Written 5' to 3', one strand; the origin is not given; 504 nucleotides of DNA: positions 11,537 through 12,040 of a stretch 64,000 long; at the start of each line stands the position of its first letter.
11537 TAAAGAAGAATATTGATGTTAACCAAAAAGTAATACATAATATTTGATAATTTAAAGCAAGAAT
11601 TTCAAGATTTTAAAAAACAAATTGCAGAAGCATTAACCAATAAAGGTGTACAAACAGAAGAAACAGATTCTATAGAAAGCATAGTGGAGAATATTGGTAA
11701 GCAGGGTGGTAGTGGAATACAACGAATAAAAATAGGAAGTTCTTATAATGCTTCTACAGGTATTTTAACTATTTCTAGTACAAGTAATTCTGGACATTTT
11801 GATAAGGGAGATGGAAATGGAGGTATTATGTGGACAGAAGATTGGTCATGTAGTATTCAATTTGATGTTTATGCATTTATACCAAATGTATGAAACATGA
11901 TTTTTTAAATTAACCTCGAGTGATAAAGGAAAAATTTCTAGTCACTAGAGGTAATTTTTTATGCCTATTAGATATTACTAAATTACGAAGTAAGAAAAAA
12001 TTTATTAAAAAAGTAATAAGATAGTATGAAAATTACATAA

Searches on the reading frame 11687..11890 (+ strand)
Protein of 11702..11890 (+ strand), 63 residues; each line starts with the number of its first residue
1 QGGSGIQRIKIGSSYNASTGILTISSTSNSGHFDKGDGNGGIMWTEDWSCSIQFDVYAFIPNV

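Call 22: search_protein_representatives(protein=window:11702-11890:+)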
Query: 63 residues. Proteins with E-value up to 0.001 (for the whole library): 17; up to 1e-10: 2; up to 1e-30: 1. The best 17 are listed.
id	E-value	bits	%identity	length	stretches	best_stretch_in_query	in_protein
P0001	1.4e-35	135.7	100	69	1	1-63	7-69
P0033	9.8e-19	82.6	73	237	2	13-60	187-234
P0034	7.2e-10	54.7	46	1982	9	11-33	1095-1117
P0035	1.1e-09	54.0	51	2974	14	6-31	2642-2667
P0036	3.6e-08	49.3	38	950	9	13-49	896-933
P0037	1.1e-07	47.8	30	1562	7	21-52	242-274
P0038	1.8e-07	47.1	41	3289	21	11-34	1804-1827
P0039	3.1e-07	46.4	33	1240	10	24-59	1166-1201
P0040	5.4e-06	42.5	37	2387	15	19-57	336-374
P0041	9.6e-06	41.7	51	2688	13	11-31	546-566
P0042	1.4e-05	41.2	30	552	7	15-51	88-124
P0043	8.9e-05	38.6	46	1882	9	5-30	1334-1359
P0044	1.5e-04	38.0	42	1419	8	11-34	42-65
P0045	1.8e-04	37.6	45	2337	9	11-35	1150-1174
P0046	3.0e-04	37.0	45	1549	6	10-32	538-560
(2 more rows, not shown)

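Call 26: find_homologous_proteins(query=P0033, max_evalue=0.00001)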
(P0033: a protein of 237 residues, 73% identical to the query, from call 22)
Query P0033 (237 aa): 472 proteins with E <= 0.00001 among 1177 candidates; the best 120 are listed.
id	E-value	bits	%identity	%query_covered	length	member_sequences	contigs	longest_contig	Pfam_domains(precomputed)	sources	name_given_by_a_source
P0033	5.4e-151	519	100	100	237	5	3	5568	-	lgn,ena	-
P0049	4.1e-57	212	60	84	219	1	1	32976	-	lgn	-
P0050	4.2e-48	182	70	54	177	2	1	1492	-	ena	-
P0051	4.0e-37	146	50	81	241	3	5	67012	-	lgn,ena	-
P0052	3.6e-36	143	59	46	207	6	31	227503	-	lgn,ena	-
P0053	6.8e-30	123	52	58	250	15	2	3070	-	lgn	-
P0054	5.8e-27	113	38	98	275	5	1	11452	-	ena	-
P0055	7.2e-27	113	56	51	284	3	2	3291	-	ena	-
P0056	7.3e-27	113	56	50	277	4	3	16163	-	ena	-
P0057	2.2e-26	111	55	51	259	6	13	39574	-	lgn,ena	-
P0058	2.3e-26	111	52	52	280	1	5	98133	-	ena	-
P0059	3.3e-26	111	52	54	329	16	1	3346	-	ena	-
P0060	4.3e-26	110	52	52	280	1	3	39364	-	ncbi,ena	-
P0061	4.5e-26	110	52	52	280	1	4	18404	-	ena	-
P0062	5.5e-26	110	50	58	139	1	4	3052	-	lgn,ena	-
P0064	1.1e-25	109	37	97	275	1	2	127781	-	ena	-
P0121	5.1e-22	97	55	48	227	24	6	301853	-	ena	-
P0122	5.8e-22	97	36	81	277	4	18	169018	-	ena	-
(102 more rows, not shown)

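Call 28: find_encoding_contigs(protein=P0033, flank=6000, max_places=5)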
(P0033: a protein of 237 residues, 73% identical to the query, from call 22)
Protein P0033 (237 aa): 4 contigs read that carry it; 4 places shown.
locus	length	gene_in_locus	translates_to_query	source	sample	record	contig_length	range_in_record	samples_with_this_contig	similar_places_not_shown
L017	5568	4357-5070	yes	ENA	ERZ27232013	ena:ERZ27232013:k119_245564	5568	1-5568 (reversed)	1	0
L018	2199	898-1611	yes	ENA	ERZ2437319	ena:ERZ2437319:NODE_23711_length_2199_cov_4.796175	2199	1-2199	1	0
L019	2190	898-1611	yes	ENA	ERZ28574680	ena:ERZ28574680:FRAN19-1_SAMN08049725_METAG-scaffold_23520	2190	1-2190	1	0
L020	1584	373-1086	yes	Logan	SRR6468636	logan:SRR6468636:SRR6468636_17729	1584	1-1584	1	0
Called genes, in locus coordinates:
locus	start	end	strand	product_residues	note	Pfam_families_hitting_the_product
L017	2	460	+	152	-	?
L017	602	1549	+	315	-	PF01193:RNA_pol_L, PF01000:RNA_pol_A_bac, PF03118:RNA_pol_A_CTD, PF26169:HHH_XRCC3_RpoA (weak)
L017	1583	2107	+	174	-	PF01196:Ribosomal_L17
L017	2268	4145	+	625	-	-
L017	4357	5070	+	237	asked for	-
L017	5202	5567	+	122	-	?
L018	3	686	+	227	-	?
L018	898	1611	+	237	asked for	-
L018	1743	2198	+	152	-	?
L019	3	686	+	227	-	?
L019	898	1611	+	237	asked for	-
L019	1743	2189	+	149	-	?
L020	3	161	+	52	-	?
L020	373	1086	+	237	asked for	-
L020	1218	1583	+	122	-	?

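Call 29: find_encoding_contigs(protein=P0049, flank=8000, max_places=3)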
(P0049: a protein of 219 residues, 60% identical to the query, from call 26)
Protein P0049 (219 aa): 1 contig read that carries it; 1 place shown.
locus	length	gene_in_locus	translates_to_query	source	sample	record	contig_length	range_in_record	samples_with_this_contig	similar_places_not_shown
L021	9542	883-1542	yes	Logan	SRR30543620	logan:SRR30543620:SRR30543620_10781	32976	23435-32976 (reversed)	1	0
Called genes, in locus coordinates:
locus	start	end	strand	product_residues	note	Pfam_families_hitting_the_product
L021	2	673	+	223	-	?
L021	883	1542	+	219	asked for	-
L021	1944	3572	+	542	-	PF02463:SMC_N, PF13175:AAA_15 (faint), PF13476:AAA_23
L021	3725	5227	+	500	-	PF01336:tRNA_anti-codon, PF00152:tRNA-synt_2, PF01409:tRNA-synt_2d (faint)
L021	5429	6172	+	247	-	PF02163:Peptidase_M50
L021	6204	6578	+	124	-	PF00814:TsaD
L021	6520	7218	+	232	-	PF00814:TsaD, PF02543:Carbam_trans_N, PF22521:HypF_C_2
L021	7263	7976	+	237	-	PF00149:Metallophos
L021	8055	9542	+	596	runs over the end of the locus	PF08439:Peptidase_M3_N, PF01432:Peptidase_M3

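Call 43: predict_structure(alignment_id=A4)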
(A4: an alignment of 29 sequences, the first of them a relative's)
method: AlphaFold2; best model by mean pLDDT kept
length: 237 residues; sequences in the alignment: 29
mean_pLDDT: 71.4   pTM: 0.43
mean pLDDT of the five models: 71.4, 69.9, 69.2, 64.2, 60.7
residues with pLDDT >= 90: 54; 70-90: 60; 50-70: 95; < 50: 28
segments of 3 or more residues with pLDDT < 50: 1-5, 7-10, 67-74, 77-79
pLDDT, mean of each block of 10 residues (from residue 1): 48 60 63 51 59 63 50 48 62 73 73 71 61 93 95 94 82 52 84 96 85 87 88 82
secondary structure, 60 per line:
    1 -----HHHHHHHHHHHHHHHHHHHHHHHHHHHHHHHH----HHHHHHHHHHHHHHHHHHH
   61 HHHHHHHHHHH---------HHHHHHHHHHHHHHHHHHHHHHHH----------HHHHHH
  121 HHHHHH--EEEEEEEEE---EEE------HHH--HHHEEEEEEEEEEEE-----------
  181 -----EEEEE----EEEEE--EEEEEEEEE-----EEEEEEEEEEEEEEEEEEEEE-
elements in order: H6-37 H42-71 H81-104 H115-126 E129-137 E141-143 E158-169 E186-190 E195-199 E202-210 E216-236

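Call 46: fold_search(model_id=the predicted structure, library=pdb)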
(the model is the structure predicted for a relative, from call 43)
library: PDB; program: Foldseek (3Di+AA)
matches with E <= 10: 93; with E <= 0.001: 0
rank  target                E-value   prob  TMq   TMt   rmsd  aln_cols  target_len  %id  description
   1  7esd_A                1.6e-01  0.12  0.11  0.06  13.4       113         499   12  Mature Donggang virus (released 2022-05-18)
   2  7cth_A                2.7e-01  0.20  0.13  0.07  14.0       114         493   14  Cryo-EM structure of dengue virus serotype 2 in complex with the scFv fragment of the broadly neutralizing antibody ED (released 2021-12-01)
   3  8eed_A                3.4e-01  0.10  0.12  0.08  14.2       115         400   10  Crystal structure of a NHP anti-ZIKV neutralizing antibody rhMZ107-B in complex with ZIKV E glycoprotein (released 2023-08-30)
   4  9pm6_A                4.7e-01  0.16  0.13  0.09  13.6       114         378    8  Cryo-EM structure of modified Zika virus E protein dimer complexed with a neutralizing antibody OZ-D4 Fab (released 2026-01-21)
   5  7lcg_A                5.3e-01  0.14  0.14  0.08  12.9       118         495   11  The mature Usutu SAAR-1776, Model A (released 2021-09-01)
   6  8eee_E                6.4e-01  0.13  0.13  0.08  13.3       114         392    9  Crystal structure of a NHP anti-ZIKV neutralizing antibody rhMZ104-d in complex with ZIKV E glycoprotein (released 2023-08-30)
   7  7cth_B                7.2e-01  0.12  0.13  0.07  13.7       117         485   11  Cryo-EM structure of dengue virus serotype 2 in complex with the scFv fragment of the broadly neutralizing antibody ED (released 2021-12-01)
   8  7a3p_A                7.2e-01  0.07  0.11  0.08  13.9       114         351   12  Crystal structure of dengue 3 virus envelope glycoprotein in complex with the scFv fragment of the broadly neutralizin (released 2021-12-08)
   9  7a3r_B                7.7e-01  0.07  0.12  0.08  17.2       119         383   10  Crystal structure of dengue 1 virus envelope glycoprotein (released 2021-12-08)
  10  4ut6_A                7.7e-01  0.06  0.11  0.07  16.0       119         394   10  Crystal structure of dengue 2 virus envelope glycoprotein in complex with the Fab fragment of the broadly neutralizing (released 2015-01-28)
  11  1uzg_A                8.2e-01  0.11  0.13  0.09  12.8       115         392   12  CRYSTAL STRUCTURE OF THE DENGUE TYPE 3 VIRUS ENVELOPE PROTEIN (released 2005-03-15)
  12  3jc8_Oa               8.2e-01  0.06  0.14  0.18  27.3       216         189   12  Architectural model of the type IVa pilus machine in a piliated state (released 2016-03-16)
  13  2i69_A                8.7e-01  0.09  0.13  0.08  17.7       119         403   12  Crystal structure of the West Nile virus envelope glycoprotein (released 2006-11-21)
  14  4ut6_B                8.7e-01  0.06  0.11  0.08  15.9       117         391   12  Crystal structure of dengue 2 virus envelope glycoprotein in complex with the Fab fragment of the broadly neutralizing (released 2015-01-28)
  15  5jhm_A                8.7e-01  0.03  0.10  0.07  17.9       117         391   11  Crystal structure of Zika virus Envelope protein (released 2016-05-11)
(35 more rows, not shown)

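Call 52: find_homologous_proteins(query=A5, max_evalue=0.001)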
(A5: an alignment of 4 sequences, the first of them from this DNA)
Query A5 (4 sequences) (68 aa, profile of the alignment): 6 proteins with E <= 0.001 among 439 candidates.
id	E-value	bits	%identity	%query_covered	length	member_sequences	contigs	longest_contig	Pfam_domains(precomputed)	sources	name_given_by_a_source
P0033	2.8e-58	213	77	69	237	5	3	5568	-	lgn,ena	-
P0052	3.8e-53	196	61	68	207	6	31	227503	-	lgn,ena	-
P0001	1.4e-22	98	100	100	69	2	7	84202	-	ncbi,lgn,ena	-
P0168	6.5e-15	73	40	88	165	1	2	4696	-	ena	-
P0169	1.7e-5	43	82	16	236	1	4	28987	-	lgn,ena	-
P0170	1.3e-4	40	33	63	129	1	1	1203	-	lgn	-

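Call 53: find_encoding_contigs(protein=P0052, flank=8000, max_places=2)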
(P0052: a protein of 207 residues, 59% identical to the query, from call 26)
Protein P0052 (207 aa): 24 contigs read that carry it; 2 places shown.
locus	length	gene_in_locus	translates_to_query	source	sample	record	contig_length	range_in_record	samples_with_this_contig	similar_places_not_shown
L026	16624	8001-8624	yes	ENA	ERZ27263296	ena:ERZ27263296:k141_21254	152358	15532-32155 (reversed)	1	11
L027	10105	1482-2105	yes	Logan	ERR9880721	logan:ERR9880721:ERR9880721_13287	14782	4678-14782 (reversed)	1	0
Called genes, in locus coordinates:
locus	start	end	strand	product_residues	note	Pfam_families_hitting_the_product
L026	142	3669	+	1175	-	-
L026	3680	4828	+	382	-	-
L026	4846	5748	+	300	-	-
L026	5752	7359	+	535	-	PF16467:DUF5048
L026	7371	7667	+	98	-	-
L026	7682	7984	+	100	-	-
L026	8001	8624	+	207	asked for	-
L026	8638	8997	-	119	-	-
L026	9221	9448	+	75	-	-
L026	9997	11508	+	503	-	PF01183:Glyco_hydro_25, PF08239:SH3_3 (weak)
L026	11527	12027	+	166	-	-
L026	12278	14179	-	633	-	PF02872:5_nucleotid_C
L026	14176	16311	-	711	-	PF00512:HisKA, PF02518:HATPase_c, PF00072:Response_reg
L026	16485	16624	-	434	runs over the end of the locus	PF22515:DUF6996, PF22518:DUF6997, PF23871:DUF7226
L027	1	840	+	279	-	?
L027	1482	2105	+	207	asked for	-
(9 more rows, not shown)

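Call 55: search_protein_families(library=phrogs, proteins=[P0033, P0052], max_evalue=0.001)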
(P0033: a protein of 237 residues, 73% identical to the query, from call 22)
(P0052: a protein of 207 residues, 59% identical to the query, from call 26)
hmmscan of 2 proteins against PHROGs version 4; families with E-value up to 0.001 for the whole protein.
P0033 (237 aa): 0 families

P0052 (207 aa): 0 families

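Call 71: search_solved_structures(query=A4, max_evalue=1)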
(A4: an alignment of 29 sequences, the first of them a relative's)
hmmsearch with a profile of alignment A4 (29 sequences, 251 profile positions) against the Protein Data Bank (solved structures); distinct sequences matched with E-value up to 1: 1.
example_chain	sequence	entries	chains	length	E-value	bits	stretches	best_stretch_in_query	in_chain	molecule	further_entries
9lab_B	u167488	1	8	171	0.0065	19.8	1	3-25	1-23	MSHA major pilin subunit MshA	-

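Call 72: search_protein_families(library=pfam, alignment_id=A4, max_evalue=0.01)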
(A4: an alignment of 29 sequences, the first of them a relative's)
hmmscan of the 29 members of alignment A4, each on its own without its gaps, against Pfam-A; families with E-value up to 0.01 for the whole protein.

A. member 1, P0033 (237 aa): 1 family
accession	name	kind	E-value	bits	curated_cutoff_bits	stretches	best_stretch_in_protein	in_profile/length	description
PF07963.17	N_methyl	-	0.0036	17.3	21.2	1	7-31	1-25/27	Prokaryotic N-terminal methylation motif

B. families by the number of members that match (of 29 scanned): 10 families
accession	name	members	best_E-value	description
PF07963.17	N_methyl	15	0.00021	Prokaryotic N-terminal methylation motif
PF10498.14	IFT57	1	0.0006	Intra-flagellar transport protein 57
PF06005.17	ZapB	1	0.0015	Cell division protein ZapB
PF06785.16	UPF0242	1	0.0035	Uncharacterised protein family (UPF0242) N-terminus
PF19198.5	RsaA_NTD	1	0.0039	RsaA N-terminal domain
PF02321.23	OEP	1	0.0047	Outer membrane efflux protein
PF03874.21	RNA_pol_Rpb4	1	0.0062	RNA polymerase Rpb4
PF06511.16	T3SS_TC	1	0.0068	Type III secretion systems tip complex components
PF07407.17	Seadorna_VP6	1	0.0069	Seadornavirus VP6 protein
PF02183.23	HALZ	1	0.0077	Homeobox associated leucine zipper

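Call 73: find_encoding_contigs(protein=P0122, flank=10000, max_places=3)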
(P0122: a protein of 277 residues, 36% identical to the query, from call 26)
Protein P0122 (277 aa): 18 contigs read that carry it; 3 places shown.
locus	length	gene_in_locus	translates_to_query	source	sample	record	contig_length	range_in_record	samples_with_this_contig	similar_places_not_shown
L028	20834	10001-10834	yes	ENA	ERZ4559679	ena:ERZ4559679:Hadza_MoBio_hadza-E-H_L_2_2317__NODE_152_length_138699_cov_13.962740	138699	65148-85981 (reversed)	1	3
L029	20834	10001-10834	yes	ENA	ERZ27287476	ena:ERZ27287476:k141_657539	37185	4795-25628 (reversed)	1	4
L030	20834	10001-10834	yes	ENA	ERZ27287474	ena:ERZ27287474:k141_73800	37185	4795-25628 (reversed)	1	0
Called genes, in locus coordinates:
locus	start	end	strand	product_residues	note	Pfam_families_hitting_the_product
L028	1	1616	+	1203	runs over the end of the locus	PF02811:PHP, PF07733:DNA_pol3_alpha, PF17657:DNA_pol3_finger, PF14579:HHH_6, PF01336:tRNA_anti-codon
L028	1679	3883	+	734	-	PF01966:HD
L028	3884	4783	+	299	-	PF02541:Ppx-GppA (weak)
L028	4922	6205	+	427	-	PF05697:Trigger_N, PF00254:FKBP_C, PF05698:Trigger_C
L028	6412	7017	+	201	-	PF00574:CLP_protease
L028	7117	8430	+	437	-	PF06689:zf-C4_ClpX, PF00493:MCM (weak), PF01078:Mg_chelatase (faint), PF05496:RuvB_N (weak), PF00004:AAA, PF07724:AAA_2, PF07728:AAA_5 (weak), PF10431:ClpB_D2-small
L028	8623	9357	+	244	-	PF01863:YgjP-like, PF08325:WLM (weak)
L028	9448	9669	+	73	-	-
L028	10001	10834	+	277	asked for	-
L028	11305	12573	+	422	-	PF03952:Enolase_N, PF00113:Enolase_C, PF07476:MAAL_C (weak)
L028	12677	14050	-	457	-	PF00092:VWA, PF13519:VWA_2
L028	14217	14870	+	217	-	-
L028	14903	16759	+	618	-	PF13292:DXP_synthase_N, PF17147:PFOR_II (faint), PF00456:Transketolase_N (weak), PF00676:E1_dh (faint), PF02775:TPP_enzyme_C (faint), PF02779:Transket_pyr, PF02780:Transketolase_C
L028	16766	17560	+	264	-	PF17774:YlmH_RBD, PF01479:S4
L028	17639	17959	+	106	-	-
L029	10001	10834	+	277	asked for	-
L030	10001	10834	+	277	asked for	-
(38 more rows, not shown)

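Call 74: find_encoding_contigs(protein=P0064, flank=10000, max_places=3)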
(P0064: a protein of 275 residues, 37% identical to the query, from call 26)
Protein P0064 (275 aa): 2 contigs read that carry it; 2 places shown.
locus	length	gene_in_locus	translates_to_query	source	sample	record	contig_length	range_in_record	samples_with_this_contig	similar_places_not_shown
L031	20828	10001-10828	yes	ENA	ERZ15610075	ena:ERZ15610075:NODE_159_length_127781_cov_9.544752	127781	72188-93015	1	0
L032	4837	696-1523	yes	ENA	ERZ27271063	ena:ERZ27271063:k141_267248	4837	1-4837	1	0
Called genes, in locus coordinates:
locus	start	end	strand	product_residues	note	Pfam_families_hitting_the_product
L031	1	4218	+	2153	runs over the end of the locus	PF12810:ALK_LTK_GRD, PF17210:SdrD_B (faint), PF13620:CarboxypepD_reg (faint), PF17802:SpaA, PF23193:NOMO_3rd (faint), PF17802:SpaA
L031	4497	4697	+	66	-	-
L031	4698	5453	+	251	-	PF01510:Amidase_2, PF08230:CW_7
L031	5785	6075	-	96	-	PF01985:CRS1_YhbY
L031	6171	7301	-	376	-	PF06925:MGDG_synth, PF02350:Epimerase_2, PF00534:Glycos_transf_1, PF04101:Glyco_tran_28_C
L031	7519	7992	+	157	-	PF07486:Hydrolase_2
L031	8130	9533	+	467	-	PF20769:YPEB_N, PF14620:YPEB_PepSY1-2, PF03413:PepSY (faint)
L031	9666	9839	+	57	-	PF00269:SASP (weak)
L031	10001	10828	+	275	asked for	-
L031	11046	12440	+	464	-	PF08245:Mur_ligase_M, PF02875:Mur_ligase_C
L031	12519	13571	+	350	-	PF01820:Dala_Dala_lig_N, PF07478:Dala_Dala_lig_C, PF02786:CPSase_L_D2, PF02222:ATP-grasp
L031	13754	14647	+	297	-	PF00226:DnaJ, PF01556:DnaJ_C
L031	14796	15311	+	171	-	-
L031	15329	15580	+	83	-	-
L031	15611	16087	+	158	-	-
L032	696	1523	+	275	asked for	-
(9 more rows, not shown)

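Call 75: find_encoding_contigs(protein=P0121, flank=10000, max_places=3)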
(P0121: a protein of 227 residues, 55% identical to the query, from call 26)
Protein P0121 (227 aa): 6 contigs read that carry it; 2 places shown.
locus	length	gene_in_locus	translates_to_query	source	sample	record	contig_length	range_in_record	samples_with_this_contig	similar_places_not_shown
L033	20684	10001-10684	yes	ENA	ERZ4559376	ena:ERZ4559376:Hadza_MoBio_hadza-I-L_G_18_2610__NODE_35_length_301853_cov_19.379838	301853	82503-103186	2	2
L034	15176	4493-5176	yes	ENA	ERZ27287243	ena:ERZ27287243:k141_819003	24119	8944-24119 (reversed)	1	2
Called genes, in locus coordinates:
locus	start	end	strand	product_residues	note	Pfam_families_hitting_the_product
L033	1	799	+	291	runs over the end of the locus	PF02195:ParB_N, PF17762:HTH_ParB, PF23552:ParB_C (weak)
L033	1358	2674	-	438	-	-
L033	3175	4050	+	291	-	PF01734:Patatin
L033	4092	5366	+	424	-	PF05987:DUF898 (weak), PF20403:DUF6693, PF05987:DUF898 (weak)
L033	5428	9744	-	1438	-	PF00480:ROK (faint), PF01548:DEDD_Tnp_IS110 (faint), PF01869:BcrAD_BadFG, PF09989:DUF2229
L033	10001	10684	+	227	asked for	-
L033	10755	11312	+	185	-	PF10646:Germane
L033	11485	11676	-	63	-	-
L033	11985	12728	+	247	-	PF01170:UPF0020, PF05175:MTS, PF02384:N6_Mtase, PF02475:TRM5-TYW2_MTfase, PF06325:PrmA, PF13847:Methyltransf_31, PF08241:Methyltransf_11, PF13649:Methyltransf_25, +6 more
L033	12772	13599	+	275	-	PF00590:TP_methylase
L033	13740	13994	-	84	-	PF04014:MazE_antitoxin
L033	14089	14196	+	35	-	-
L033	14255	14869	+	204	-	PF07670:Gate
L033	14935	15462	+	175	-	PF07670:Gate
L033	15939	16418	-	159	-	PF02590:SPOUT_MTase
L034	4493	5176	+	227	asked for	-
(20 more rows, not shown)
